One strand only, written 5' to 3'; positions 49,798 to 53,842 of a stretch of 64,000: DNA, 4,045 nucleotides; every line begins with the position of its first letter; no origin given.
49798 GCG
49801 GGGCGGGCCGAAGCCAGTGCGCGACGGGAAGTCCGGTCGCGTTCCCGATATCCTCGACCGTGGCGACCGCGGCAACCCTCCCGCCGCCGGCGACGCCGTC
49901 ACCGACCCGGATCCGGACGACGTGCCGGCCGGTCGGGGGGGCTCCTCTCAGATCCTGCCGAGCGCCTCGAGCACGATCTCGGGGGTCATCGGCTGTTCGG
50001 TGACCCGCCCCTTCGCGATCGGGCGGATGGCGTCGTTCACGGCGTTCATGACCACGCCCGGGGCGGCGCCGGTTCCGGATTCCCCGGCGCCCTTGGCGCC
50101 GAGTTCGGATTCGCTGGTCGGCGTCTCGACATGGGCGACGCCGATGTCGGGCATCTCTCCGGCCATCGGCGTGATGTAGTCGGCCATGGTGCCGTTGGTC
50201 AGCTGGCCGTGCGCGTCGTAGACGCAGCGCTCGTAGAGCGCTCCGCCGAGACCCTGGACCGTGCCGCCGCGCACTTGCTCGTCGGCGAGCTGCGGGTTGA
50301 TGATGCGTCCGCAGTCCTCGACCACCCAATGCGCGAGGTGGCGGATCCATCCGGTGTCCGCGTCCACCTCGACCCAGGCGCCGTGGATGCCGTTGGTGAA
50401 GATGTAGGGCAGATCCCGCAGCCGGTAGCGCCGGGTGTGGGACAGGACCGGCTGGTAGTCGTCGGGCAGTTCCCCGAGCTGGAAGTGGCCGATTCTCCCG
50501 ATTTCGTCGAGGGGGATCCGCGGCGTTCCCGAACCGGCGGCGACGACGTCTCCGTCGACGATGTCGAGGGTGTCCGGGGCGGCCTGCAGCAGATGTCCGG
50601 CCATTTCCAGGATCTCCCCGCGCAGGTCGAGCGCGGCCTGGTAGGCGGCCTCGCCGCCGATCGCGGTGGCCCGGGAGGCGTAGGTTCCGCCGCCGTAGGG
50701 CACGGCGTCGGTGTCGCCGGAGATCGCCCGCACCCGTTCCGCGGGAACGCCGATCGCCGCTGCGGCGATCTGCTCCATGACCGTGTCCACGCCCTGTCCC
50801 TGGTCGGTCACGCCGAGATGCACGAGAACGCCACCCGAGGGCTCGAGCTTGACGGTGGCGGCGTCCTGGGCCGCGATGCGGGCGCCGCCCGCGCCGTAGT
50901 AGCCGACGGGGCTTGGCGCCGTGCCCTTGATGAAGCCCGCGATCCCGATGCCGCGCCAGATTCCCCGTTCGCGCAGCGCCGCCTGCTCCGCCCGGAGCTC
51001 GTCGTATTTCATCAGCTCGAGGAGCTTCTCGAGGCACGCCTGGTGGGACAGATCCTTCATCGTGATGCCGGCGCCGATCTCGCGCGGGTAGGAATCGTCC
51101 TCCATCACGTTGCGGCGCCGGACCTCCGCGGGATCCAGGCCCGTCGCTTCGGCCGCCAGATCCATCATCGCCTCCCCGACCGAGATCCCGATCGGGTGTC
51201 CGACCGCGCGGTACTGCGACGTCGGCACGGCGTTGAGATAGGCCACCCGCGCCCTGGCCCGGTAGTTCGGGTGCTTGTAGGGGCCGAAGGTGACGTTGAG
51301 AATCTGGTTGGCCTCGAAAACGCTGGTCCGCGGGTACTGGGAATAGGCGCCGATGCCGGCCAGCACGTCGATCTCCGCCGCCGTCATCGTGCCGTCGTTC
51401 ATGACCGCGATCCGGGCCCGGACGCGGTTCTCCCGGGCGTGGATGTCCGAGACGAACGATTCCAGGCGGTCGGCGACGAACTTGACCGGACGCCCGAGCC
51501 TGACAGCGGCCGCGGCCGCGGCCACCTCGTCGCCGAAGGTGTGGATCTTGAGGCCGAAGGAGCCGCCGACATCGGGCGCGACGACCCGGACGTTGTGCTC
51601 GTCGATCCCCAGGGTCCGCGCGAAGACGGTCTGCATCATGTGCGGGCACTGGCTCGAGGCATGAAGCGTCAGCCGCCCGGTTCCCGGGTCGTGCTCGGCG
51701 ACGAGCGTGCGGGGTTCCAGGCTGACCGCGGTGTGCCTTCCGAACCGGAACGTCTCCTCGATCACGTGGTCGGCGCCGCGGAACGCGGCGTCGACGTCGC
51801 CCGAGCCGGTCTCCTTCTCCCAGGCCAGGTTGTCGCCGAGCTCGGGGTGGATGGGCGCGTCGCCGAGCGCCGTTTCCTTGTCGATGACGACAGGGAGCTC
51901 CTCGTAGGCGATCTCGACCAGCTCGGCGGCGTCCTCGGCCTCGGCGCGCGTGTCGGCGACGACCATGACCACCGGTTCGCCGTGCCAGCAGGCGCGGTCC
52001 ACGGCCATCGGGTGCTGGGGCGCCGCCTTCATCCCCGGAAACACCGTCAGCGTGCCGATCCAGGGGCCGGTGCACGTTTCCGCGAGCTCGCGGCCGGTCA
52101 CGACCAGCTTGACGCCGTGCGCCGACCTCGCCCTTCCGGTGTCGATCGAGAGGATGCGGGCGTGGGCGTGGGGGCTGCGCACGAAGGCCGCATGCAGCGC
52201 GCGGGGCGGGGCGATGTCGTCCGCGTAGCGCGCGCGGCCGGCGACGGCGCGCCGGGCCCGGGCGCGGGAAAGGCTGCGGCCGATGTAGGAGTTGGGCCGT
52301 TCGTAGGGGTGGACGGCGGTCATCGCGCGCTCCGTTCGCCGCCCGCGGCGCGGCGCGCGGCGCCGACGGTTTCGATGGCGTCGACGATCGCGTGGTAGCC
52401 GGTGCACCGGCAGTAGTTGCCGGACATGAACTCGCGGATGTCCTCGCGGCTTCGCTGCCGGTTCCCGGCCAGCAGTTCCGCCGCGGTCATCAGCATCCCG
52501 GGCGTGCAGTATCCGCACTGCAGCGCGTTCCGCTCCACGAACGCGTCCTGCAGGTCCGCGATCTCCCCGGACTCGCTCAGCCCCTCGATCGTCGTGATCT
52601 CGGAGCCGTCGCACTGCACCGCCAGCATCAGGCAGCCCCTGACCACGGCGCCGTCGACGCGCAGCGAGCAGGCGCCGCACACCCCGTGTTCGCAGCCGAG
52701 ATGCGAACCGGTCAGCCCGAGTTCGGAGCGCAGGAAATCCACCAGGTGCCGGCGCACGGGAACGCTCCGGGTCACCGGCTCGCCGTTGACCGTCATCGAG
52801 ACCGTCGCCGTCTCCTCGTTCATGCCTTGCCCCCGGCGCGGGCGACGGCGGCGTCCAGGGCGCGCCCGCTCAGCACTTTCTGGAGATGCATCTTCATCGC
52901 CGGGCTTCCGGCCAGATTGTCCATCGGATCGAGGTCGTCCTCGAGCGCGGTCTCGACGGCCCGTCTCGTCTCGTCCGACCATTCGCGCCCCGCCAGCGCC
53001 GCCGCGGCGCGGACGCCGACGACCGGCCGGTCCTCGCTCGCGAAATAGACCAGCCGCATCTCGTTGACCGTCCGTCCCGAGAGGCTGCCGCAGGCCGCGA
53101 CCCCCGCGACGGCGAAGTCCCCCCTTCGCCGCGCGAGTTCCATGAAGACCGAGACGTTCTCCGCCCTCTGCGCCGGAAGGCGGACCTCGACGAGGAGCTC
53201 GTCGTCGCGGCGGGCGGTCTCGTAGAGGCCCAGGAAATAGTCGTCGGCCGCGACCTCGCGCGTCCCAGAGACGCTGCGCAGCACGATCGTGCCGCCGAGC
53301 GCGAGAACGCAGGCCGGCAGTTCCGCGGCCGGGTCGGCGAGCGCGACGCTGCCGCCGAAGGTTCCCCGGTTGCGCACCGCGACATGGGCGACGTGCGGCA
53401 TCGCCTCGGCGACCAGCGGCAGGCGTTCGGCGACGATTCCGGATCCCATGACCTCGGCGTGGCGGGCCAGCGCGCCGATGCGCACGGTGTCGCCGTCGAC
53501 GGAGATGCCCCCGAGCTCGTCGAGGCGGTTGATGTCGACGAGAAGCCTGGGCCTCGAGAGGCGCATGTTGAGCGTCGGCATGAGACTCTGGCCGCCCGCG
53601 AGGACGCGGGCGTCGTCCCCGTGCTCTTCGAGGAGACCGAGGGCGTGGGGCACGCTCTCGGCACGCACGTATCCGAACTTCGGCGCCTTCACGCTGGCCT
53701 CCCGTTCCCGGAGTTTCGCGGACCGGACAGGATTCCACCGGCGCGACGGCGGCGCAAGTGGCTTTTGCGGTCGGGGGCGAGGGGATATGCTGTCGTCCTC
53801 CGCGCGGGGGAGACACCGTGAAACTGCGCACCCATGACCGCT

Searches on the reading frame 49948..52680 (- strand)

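Call 49: search_protein_families(library=pfam, proteins=[window:49948-52680:-], max_evalue=0.00001)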
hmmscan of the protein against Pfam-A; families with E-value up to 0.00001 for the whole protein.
window:49948-52680:- (910 aa): 3 families
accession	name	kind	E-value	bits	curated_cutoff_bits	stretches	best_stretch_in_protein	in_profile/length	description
PF20256.3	MoCoBD_2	-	2.4e-77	260.7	27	1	552-844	1-283/283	Molybdopterin cofactor-binding domain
PF02738.23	MoCoBD_1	-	7.5e-74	248.3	27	1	277-525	1-244/244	Molybdopterin cofactor-binding domain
PF01315.27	Ald_Xan_dh_C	-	2.2e-27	96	31.3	1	148-263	2-110/110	Aldehyde oxidase and xanthine dehydrogenase, a/b hammerhead domain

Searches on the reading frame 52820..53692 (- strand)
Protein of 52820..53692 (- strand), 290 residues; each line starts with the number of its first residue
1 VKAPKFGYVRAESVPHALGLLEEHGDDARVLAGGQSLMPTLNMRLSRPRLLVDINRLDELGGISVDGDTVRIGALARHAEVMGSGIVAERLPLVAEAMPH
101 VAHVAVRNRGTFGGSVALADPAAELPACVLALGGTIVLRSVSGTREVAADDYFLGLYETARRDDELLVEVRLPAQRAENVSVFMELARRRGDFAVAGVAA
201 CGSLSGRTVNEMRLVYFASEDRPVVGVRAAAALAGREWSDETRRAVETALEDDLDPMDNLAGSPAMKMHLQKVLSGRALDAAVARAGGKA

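Call 49: search_protein_families(library=pfam, proteins=[window:52820-53692:-], max_evalue=0.00001)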
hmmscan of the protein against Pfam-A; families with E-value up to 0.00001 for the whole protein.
window:52820-53692:- (290 aa): 2 families
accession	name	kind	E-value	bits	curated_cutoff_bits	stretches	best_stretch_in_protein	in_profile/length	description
PF00941.27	FAD_binding_5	-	1.7e-46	158.6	27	1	5-174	2-169/170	FAD binding domain in molybdopterin dehydrogenase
PF03450.22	CO_deh_flav_C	-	9e-16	58.3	25.5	1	182-280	2-100/102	CO dehydrogenase flavoprotein C-terminal domain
